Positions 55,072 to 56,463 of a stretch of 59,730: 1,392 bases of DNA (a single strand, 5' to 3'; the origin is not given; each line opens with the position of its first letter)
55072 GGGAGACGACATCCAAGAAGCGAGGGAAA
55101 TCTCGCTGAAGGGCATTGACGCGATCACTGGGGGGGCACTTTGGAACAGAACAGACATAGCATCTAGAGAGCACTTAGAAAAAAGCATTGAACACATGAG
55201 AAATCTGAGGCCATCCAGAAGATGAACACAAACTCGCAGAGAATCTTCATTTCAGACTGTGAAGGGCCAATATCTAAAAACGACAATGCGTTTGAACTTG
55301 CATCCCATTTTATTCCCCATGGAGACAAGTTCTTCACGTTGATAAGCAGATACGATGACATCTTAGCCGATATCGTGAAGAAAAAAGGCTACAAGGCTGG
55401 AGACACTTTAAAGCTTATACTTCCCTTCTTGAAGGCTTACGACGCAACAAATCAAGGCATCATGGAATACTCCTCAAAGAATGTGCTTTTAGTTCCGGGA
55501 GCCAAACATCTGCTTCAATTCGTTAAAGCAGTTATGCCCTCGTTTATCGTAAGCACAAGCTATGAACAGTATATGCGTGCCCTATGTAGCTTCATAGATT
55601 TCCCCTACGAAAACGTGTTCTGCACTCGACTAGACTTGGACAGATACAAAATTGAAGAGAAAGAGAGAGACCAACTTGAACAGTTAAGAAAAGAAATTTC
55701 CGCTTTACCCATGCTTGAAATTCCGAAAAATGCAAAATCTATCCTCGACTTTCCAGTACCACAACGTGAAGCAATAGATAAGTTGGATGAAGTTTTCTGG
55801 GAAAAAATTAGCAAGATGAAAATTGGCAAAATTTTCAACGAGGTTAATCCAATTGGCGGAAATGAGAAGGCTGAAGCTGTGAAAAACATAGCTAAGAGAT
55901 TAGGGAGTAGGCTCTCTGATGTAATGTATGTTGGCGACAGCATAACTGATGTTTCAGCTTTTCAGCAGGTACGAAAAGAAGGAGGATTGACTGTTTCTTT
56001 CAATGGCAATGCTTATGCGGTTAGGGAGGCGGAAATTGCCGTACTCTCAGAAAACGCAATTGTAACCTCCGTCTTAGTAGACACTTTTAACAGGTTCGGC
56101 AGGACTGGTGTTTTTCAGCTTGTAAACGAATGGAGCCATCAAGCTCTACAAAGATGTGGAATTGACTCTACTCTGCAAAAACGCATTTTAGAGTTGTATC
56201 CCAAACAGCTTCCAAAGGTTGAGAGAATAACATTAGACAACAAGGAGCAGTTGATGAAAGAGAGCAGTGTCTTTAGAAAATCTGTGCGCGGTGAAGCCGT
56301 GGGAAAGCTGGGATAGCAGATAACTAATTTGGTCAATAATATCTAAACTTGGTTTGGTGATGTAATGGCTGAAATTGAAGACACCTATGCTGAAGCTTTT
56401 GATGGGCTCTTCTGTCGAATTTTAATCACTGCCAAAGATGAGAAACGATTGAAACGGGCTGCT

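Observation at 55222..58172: HAD-fold protein, divergent Ftr paralog and PfkB kinase, translationally coupled to purD inside the purine cluster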

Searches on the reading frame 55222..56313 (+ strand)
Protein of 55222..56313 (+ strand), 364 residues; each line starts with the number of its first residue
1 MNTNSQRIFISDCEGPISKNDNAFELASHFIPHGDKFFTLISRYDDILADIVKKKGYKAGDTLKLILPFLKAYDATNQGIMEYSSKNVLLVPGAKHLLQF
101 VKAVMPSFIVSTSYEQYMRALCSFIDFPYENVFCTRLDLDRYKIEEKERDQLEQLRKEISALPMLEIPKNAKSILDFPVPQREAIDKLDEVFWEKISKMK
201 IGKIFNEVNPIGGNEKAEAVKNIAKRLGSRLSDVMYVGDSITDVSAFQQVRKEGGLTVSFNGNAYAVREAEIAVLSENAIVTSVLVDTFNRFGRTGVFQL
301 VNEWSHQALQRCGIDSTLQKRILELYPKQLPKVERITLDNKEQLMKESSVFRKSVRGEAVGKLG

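Call 3: search_protein_families(library=pfam, proteins=[window:55222-56313:+], max_evalue=0.01)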
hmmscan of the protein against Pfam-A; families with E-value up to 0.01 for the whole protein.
window:55222-56313:+ (364 aa): 5 families
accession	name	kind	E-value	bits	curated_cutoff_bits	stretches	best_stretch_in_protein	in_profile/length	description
PF08282.18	Hydrolase_3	-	1.3e-06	28.8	20.9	1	165-270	136-231/255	haloacid dehalogenase-like hydrolase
PF12710.13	HAD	-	2.7e-06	28.4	27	1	202-247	141-188/189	haloacid dehalogenase-like hydrolase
PF02358.22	Trehalose_PPase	-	4.5e-06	26.4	27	1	184-259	134-214/235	Trehalose-phosphatase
PF00702.32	Hydrolase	-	6.5e-06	27.1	26.4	1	207-250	151-190/191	haloacid dehalogenase-like hydrolase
PF13419.12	HAD_2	-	0.00045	20.8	23.8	1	187-246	104-167/178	Haloacid dehalogenase-like hydrolase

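Call 4: search_protein_families(library=ncbifam, proteins=[window:55222-56313:+], max_evalue=0.01)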
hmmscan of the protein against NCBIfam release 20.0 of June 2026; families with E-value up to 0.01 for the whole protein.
window:55222-56313:+ (364 aa): 14 families
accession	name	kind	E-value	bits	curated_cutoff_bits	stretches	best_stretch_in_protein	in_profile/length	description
TIGR00099.1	Cof-subfamily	subfamily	4.6e-07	29.7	137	1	122-250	97-223/256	Cof-type HAD-IIB family hydrolase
TIGR01488.1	HAD-SF-IB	subfamily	1.9e-06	27.9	45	0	9-145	2-129/177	HAD-IB family phosphatase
NF007103.0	PRK09552.1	equivalog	1.7e-05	24.6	292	1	7-144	4-129/220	2-hydroxy-3-keto-5-methylthiopentenyl-1-phosphate phosphatase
TIGR00685.1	T6PP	equivalog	2.7e-05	24.2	68.05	1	198-259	153-221/250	trehalose-phosphatase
TIGR01484.1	HAD-SF-IIB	subfamily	3.4e-05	24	41.8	1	200-251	166-216/221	HAD-IIB family hydrolase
TIGR00338.1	serB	equivalog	0.00015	21.4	144.15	1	209-277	146-210/219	phosphoserine phosphatase SerB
NF058599.1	KDN-9-PPhBT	equivalog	0.00033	20.9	180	1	196-253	63-115/152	3-deoxy-D-glycero-D-galacto-nonulopyranosonate 9-phosphatase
NF007560.0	PRK10187.1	equivalog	0.00033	20.1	327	1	194-260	152-219/266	trehalose-phosphatase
TIGR03333.1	salvage_mtnX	equivalog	0.00076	19.5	303.2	0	9-144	2-125/214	2-hydroxy-3-keto-5-methylthiopentenyl-1-phosphate phosphatase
TIGR01487.1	Pglycolate_arch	equivalog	0.00079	19.3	122.75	1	214-250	146-182/215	phosphoglycolate phosphatase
NF007806.0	PRK10513.1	equivalog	0.00095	18.6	273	1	122-268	105-245/270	sugar-phosphatase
NF010109.0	PRK13582.1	equivalog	0.0012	18.6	133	0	88-163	67-141/205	bifunctional phosphoserine phosphatase/homoserine phosphotransferase ThrH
NF002245.0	PRK01158.1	equivalog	0.0015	17.9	198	1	215-250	157-192/233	phosphoglycolate phosphatase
TIGR01491.1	HAD-SF-IB-PSPlk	hypoth_equivalog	0.0051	16.5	151.9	1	200-252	131-184/201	phosphoserine phosphatase-like hydrolase, archaeal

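Call 19: find_homologous_proteins(query=window:55222-56313:+, max_evalue=0.00001)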
Query window:55222-56313:+ (364 aa): 4926 proteins with E <= 0.00001 among 7639 candidates; the best 120 are listed.
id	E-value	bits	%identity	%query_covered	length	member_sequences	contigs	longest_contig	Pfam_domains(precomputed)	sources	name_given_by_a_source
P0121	4.7e-216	735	90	100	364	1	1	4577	PF00702.33,PF02358.23,PF08282.19,PF12710.14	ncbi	-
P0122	9.8e-195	665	80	100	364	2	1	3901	PF02358.23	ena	-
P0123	1.5e-194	664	81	100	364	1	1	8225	PF02358.23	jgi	jgi:energy-converting hydrogenase A subunit R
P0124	7.1e-194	662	80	100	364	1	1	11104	PF02358.23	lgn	-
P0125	1.4e-193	661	80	100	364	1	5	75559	PF02358.23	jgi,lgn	jgi:energy-converting hydrogenase A subunit R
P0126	3.1e-193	660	80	100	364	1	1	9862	PF02358.23,PF08282.19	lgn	-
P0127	3.2e-193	660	80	100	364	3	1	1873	PF00702.33,PF02358.23,PF08282.19,PF12710.14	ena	-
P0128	2.2e-192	657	79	100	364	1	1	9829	-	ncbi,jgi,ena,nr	ncbi:MAG: hypothetical protein OEZ35_07080 [Candidatus Bathyarchaeota archaeon]|nr:hypothetical prot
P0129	1.9e-191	654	79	100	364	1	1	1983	-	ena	-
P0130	5.2e-191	652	79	100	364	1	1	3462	PF02358.23,PF12710.14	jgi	-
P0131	6.7e-191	652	78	100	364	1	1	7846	-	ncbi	-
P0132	2.2e-190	650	78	100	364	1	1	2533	PF02358.23,PF12710.14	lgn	-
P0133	1.9e-189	647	77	100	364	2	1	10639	-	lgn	-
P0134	4.5e-188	643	78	100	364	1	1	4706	-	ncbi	-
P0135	8.3e-188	642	77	100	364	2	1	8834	PF02358.23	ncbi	-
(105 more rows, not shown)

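Call 31: search_protein_representatives(protein=window:55222-56313:+)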
Query: 364 residues. Proteins with E-value up to 0.001 (for the whole library): 664; up to 1e-10: 493; up to 1e-30: 249. The best 150 are listed.
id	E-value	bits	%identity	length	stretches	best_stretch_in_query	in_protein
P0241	3.4e-146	503.4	64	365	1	6-364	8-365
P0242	1.2e-134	465.5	55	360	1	6-364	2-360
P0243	5.9e-129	446.7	53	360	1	7-364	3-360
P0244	3.1e-120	418.0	53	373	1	7-364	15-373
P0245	2.8e-108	378.7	48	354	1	7-364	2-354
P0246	2.4e-103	362.5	48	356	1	7-364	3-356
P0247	4.3e-103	361.7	47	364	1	3-364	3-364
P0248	1.5e-100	353.3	47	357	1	6-364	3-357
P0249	4.9e-100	351.6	48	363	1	7-364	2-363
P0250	1.3e-99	350.3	47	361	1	8-364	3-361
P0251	3.4e-98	345.6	45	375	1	5-364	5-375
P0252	8.9e-98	344.2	45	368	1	10-364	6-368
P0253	1.5e-97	343.5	46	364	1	7-364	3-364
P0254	2.7e-96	339.4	47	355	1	5-364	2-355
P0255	3.2e-96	339.1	44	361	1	6-364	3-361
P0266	2.5e-90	319.8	47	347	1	7-364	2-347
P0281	2.0e-83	297.0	43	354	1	8-364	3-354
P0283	1.8e-82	293.9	38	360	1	2-364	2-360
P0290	5.8e-78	279.1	42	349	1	6-364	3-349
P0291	7.7e-76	272.1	38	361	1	6-357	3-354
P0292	1.2e-75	271.5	42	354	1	7-362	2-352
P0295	5.1e-75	269.4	43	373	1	5-306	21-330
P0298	7.8e-73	262.2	40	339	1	6-364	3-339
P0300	4.0e-72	259.9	40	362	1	9-364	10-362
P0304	1.4e-71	258.1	43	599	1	5-306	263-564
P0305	1.4e-71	258.1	41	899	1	6-364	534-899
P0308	3.6e-69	250.2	42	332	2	7-298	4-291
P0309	1.6e-68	248.0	41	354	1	6-364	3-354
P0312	6.5e-68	246.0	39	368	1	11-360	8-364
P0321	5.4e-63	229.9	36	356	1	10-364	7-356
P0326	8.9e-62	225.9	37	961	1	2-364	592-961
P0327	3.7e-61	223.8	38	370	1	8-364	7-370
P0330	6.2e-58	213.2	35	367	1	9-364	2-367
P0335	3.8e-56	207.4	34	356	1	8-362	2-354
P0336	1.1e-55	205.8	35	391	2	34-364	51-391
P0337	1.3e-55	205.6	35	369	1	9-360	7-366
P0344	4.0e-53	197.4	44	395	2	30-148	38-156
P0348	1.5e-51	192.2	28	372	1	7-354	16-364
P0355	1.0e-50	189.5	34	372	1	8-363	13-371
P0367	7.3e-46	173.6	29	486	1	6-357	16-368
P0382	2.1e-42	162.1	37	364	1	10-316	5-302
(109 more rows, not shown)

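Call 32: search_protein_families(library=pfam, proteins=[P0305, P0326, P0304, P0367, P0344, P0336], max_evalue=0.001)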
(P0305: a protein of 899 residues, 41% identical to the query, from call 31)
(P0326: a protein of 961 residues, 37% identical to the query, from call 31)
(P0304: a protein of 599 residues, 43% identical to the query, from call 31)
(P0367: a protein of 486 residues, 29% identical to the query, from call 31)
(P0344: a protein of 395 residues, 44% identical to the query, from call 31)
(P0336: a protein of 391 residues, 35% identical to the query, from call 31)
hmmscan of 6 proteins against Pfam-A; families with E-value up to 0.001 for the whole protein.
P0305 (899 aa): 1 family
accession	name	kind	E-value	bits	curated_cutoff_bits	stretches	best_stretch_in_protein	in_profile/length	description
PF08282.18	Hydrolase_3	-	0.00025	21.3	20.9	0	744-812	185-242/255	haloacid dehalogenase-like hydrolase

P0326 (961 aa): 2 families
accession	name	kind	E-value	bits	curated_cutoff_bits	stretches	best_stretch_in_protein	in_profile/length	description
PF08282.18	Hydrolase_3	-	0.00015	22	20.9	1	789-874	171-243/255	haloacid dehalogenase-like hydrolase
PF02222.28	ATP-grasp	-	0.00015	21.9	27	0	427-453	153-179/179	ATP-grasp domain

P0304 (599 aa): 1 family
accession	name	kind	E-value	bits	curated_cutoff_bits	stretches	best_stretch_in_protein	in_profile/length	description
PF00551.24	Formyl_trans_N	-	6.6e-12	46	26.1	1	86-173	62-149/181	Formyl transferase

P0367 (486 aa): 0 families

P0344 (395 aa): 2 families
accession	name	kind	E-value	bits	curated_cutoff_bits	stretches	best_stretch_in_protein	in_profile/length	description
PF12710.13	HAD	-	2.7e-07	31.7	27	0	86-148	71-135/189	haloacid dehalogenase-like hydrolase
PF00702.32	Hydrolase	-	0.00026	21.9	26.4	0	260-294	156-190/191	haloacid dehalogenase-like hydrolase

P0336 (391 aa): 0 families

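Call 33: search_protein_families(library=ncbifam, proteins=[P0305, P0326, P0304], max_evalue=0.01)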
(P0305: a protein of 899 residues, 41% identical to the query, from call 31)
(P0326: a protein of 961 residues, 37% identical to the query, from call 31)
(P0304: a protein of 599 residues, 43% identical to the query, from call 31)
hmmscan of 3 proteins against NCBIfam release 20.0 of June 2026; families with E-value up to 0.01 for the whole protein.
P0305 (899 aa): 4 families
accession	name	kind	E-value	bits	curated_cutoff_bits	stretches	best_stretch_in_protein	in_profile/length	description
NF006766.0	PRK09288.1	equivalog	2.5e-08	33.1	339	0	366-396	275-305/396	formate-dependent phosphoribosylglycinamide formyltransferase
TIGR01142.1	purT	equivalog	2.3e-05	23.4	502.15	0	366-397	262-293/380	phosphoribosylglycinamide formyltransferase 2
TIGR00338.1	serB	equivalog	0.0026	17.4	144.15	1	744-807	150-209/219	phosphoserine phosphatase SerB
TIGR00099.1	Cof-subfamily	subfamily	0.003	17.2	137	0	701-804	146-243/256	Cof-type HAD-IIB family hydrolase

P0326 (961 aa): 7 families
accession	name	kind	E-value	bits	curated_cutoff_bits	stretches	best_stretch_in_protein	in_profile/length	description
NF006766.0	PRK09288.1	equivalog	2.8e-08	32.9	339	1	427-462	275-310/396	formate-dependent phosphoribosylglycinamide formyltransferase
TIGR01142.1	purT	equivalog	4.6e-06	25.8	502.15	1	427-460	262-295/380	phosphoribosylglycinamide formyltransferase 2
TIGR00338.1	serB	equivalog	7.3e-06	25.7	144.15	1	805-871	150-212/219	phosphoserine phosphatase SerB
TIGR01490.1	HAD-SF-IB-hyp1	subfamily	5.3e-05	23.5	98.3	1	803-841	151-189/202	HAD-IB family hydrolase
TIGR01488.1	HAD-SF-IB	subfamily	0.0012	18.9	45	0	804-841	139-176/177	HAD-IB family phosphatase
NF004675.0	PRK06019.1-1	equivalog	0.0063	15.3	375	0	386-460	229-297/375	5-(carboxyamino)imidazole ribonucleotide synthase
TIGR01484.1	HAD-SF-IIB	subfamily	0.0087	16.1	41.8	0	804-840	177-213/221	HAD-IIB family hydrolase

P0304 (599 aa): 2 families
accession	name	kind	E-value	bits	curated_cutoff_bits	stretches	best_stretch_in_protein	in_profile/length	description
TIGR00639.1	PurN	equivalog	2.4e-14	53.3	150.1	1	37-173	29-149/192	phosphoribosylglycinamide formyltransferase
NF004684.0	PRK06027.1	subfamily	0.00016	21.5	223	1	86-171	148-233/286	formyltetrahydrofolate deformylase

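Call 40: find_related_loci(query=A2, collection=genome_contigs, flank=10000)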
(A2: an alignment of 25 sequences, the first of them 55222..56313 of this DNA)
Query A2 (364 aa) in genome_contigs; peptide patterns used: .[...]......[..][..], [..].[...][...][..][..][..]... (x = any residue, [..] = any of these).
599 stretches matched a pattern (row limit reached: there are more); 551 encode a relative of the query (tblastn E <= 1e-3); the best 80 are kept; 80 distinct loci.
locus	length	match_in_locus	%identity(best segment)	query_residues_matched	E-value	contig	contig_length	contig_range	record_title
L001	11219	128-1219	76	1-364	0e+0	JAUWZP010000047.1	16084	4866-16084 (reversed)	MAG: Candidatus Bathyarchaeota archaeon isolate CSMAG_2739 CSMAG_2739_k141_466400_length_16084_cov_10.9724, whole genome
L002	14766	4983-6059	62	6-364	3e-156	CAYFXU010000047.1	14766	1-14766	MAG TPA_asm: uncultured Candidatus Bathyarchaeia archaeon isolate ERP108616_co2_244 genome assembly, contig: NODE_6754_l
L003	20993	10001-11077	60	6-364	6e-154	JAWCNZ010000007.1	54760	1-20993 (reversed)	MAG: Candidatus Bathyarchaeia archaeon isolate JZ-2_201709_bins_77 JZ-2_201709_bins_77_scaffold_7, whole genome shotgun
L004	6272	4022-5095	62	6-364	1e-154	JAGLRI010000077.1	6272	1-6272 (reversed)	MAG: Candidatus Bathyarchaeota archaeon isolate RS_9_1 ROV157_9.bin.1.fa_77, whole genome shotgun sequence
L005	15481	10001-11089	61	2-364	5e-154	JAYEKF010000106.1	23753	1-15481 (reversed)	MAG: Thermoproteota archaeon isolate MAG144 MAG144_106, whole genome shotgun sequence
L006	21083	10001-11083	61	4-364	2e-152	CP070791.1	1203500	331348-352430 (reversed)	MAG: Candidatus Bathyarchaeota archaeon isolate bin1445 chromosome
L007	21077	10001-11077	59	6-364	6e-152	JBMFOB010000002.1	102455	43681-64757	MAG: Candidatus Bathyarchaeia archaeon isolate KM4338-26 NODE_2_length_102455_cov_9.002862, whole genome shotgun sequenc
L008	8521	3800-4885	60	2-364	7e-152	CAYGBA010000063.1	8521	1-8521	MAG TPA_asm: uncultured Candidatus Bathyarchaeia archaeon isolate ERP108616_co2_86 genome assembly, contig: NODE_16282_l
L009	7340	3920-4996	58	6-364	2e-150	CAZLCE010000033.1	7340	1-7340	MAG TPA_asm: uncultured Candidatus Bathyarchaeia archaeon isolate binchicken_co274_114 genome assembly, contig: NODE_241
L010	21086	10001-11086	57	3-364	4e-149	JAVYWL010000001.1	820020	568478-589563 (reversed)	MAG: Candidatus Bathyarchaeia archaeon isolate DRTY-2_202007_bins_32 DRTY-2_202007_bins_32_scaffold_1, whole genome shot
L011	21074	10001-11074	61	7-364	2e-148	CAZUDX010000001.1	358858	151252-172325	MAG TPA_asm: uncultured Candidatus Bathyarchaeia archaeon isolate SRP323688_co1_173 genome assembly, contig: NODE_31_len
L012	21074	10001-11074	58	7-364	6e-148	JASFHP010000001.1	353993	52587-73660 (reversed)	MAG: Candidatus Bathyarchaeota archaeon isolate D0608M20metaG_Bin_680 D0608M20metaG_FD_scaffold_1_c1, whole genome shotg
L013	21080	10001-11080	59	5-364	3e-147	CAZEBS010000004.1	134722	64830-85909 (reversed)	MAG TPA_asm: uncultured Candidatus Bathyarchaeia archaeon isolate SRP323688_co1_125 genome assembly, contig: NODE_243_le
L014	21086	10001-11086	56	3-364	4e-147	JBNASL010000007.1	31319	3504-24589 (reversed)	MAG: Candidatus Bathyarchaeales archaeon isolate Kamch4336-1-MF-15 bin22_IDBA_re-assembly_contigs.fa-7, whole genome sho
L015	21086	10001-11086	56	3-364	3e-147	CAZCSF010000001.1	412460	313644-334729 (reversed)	MAG TPA_asm: uncultured Candidatus Bathyarchaeia archaeon isolate binchicken_co40_75 genome assembly, contig: NODE_15_le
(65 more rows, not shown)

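Call 41: find_encoding_contigs(protein=P0304, flank=10000, max_places=4)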
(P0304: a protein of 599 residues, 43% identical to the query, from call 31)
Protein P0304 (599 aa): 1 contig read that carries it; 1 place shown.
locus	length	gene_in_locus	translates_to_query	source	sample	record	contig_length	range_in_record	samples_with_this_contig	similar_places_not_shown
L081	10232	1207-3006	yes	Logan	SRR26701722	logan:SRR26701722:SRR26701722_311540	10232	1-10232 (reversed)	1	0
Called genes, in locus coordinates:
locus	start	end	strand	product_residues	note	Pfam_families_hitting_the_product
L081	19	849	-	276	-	PF00532:Peripla_BP_1, PF13407:Peripla_BP_4, PF13377:Peripla_BP_3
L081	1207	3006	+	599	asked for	PF00551:Formyl_trans_N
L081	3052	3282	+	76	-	PF12797:Fer4_2 (faint), PF13237:Fer4_10 (faint), PF25160:LdpA_Fe-S-bd (faint), PF14697:Fer4_21, PF12838:Fer4_7, PF13187:Fer4_9 (weak), PF00037:Fer4 (weak), PF12837:Fer4_6 (weak), +4 more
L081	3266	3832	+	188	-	PF01330:RuvA_N, PF14520:HHH_5, PF07499:RuvA_C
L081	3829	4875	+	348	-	PF05496:RuvB_N, PF06068:TIP49 (weak), PF00004:AAA, PF07728:AAA_5 (weak), PF17864:AAA_lid_4, PF05491:WHD_RuvB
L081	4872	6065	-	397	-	PF00291:PALP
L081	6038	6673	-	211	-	PF00697:PRAI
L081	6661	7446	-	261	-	PF00218:IGPS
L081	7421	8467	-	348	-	PF02885:Glycos_trans_3N, PF00591:Glycos_transf_3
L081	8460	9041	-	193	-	PF00117:GATase, PF07722:Peptidase_C26 (weak)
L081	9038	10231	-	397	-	?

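Call 42: find_encoding_contigs(protein=P0326, flank=10000, max_places=4)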
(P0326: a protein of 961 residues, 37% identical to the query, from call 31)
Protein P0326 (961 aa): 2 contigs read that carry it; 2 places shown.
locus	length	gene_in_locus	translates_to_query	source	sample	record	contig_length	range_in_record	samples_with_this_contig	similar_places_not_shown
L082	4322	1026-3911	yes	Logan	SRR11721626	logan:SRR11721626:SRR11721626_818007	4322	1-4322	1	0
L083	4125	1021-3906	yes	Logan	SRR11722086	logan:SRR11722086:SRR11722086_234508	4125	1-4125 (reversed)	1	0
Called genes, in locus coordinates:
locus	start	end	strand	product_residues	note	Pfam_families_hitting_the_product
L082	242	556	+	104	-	-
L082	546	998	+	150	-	-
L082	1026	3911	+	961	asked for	-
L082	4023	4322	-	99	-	?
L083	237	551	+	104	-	-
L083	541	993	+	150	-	-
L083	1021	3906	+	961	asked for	-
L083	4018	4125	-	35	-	?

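Call 43: find_encoding_contigs(protein=P0305, flank=10000, max_places=4)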
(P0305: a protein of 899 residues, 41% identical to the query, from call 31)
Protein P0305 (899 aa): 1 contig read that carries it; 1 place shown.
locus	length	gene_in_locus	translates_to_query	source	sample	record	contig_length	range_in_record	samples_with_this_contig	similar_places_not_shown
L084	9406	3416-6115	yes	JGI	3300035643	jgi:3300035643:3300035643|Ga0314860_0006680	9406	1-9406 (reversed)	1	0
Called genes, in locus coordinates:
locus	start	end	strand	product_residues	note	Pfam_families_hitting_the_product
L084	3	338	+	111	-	?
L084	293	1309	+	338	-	PF02899:Phage_int_SAM_1 (weak), PF13495:Phage_int_SAM_4 (weak), PF00589:Phage_integrase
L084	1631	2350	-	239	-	PF19810:HFX_2341_N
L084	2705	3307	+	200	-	-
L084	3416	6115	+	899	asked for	-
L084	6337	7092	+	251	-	PF18742:DpnII-MboI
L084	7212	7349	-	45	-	-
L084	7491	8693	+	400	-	-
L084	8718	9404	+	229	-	?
